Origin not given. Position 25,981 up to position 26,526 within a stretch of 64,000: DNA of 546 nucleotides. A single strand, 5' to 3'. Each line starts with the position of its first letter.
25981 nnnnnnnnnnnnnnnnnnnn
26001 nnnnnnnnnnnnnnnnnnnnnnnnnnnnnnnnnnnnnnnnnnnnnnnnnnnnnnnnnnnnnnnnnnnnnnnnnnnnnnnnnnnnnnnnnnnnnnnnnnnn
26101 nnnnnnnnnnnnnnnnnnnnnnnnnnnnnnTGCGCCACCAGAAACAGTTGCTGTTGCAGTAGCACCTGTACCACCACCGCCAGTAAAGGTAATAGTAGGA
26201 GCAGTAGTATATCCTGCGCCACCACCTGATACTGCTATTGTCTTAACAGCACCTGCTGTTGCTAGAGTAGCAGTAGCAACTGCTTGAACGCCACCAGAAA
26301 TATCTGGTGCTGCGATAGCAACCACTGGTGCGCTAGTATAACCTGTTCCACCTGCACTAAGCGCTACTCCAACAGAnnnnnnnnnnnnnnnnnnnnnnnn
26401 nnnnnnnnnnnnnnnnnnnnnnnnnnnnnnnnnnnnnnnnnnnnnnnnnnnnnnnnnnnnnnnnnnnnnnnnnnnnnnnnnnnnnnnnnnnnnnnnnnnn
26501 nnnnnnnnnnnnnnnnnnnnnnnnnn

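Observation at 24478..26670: Tail sheath gp18 carries an insertion of the same ~37-aa repeat module that builds a 1183-aa repeat protein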

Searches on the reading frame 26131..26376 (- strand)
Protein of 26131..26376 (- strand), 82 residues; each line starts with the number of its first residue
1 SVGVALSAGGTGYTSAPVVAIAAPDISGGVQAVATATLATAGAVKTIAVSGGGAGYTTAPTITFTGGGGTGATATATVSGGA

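Call 81: search_protein_representatives(alignment_id=A3)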
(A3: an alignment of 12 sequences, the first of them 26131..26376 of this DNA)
Query: 12 sequences, 79 profile positions. Proteins with E-value up to 0.001 (for the whole library): 17759; up to 1e-10: 7590; up to 1e-30: 1242. The best 150 are listed.
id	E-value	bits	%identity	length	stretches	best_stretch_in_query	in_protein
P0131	3.0e-294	966.1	-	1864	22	1-76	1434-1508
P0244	3.4e-212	703.2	-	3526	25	1-76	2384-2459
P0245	1.9e-194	646.4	-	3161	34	3-78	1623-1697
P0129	2.2e-194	646.1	-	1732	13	3-76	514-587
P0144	4.4e-175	584.3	-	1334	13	1-75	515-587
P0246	8.3e-175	583.4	-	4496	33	3-78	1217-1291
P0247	2.1e-174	582.1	-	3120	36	1-76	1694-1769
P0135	6.5e-168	561.3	-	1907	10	1-77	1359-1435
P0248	9.4e-164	548.0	-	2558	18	2-74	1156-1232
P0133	1.3e-159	534.7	-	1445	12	6-78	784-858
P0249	3.2e-158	530.2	-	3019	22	4-76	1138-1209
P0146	7.3e-157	525.9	-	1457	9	1-77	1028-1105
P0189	7.4e-154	516.3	-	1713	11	1-77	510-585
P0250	1.5e-152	512.0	-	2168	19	1-77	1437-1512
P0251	6.0e-152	510.2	-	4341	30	5-75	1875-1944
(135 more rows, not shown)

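Call 84: search_solved_structures(query=A3, max_evalue=10, show_alignments=3)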
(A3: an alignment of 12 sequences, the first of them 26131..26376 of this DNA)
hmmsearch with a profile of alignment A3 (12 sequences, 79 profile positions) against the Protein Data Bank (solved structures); distinct sequences matched with E-value up to 10: 3.
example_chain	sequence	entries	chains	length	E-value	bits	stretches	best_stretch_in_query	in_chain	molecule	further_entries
44nx_B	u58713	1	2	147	0.25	14.7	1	21-59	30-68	Structural protein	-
5t3y_A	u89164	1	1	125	0.77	13.1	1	11-33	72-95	Two-component system response regulator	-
4v61_BQ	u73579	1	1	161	1.3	12.3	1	12-53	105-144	Ribosomal Protein L18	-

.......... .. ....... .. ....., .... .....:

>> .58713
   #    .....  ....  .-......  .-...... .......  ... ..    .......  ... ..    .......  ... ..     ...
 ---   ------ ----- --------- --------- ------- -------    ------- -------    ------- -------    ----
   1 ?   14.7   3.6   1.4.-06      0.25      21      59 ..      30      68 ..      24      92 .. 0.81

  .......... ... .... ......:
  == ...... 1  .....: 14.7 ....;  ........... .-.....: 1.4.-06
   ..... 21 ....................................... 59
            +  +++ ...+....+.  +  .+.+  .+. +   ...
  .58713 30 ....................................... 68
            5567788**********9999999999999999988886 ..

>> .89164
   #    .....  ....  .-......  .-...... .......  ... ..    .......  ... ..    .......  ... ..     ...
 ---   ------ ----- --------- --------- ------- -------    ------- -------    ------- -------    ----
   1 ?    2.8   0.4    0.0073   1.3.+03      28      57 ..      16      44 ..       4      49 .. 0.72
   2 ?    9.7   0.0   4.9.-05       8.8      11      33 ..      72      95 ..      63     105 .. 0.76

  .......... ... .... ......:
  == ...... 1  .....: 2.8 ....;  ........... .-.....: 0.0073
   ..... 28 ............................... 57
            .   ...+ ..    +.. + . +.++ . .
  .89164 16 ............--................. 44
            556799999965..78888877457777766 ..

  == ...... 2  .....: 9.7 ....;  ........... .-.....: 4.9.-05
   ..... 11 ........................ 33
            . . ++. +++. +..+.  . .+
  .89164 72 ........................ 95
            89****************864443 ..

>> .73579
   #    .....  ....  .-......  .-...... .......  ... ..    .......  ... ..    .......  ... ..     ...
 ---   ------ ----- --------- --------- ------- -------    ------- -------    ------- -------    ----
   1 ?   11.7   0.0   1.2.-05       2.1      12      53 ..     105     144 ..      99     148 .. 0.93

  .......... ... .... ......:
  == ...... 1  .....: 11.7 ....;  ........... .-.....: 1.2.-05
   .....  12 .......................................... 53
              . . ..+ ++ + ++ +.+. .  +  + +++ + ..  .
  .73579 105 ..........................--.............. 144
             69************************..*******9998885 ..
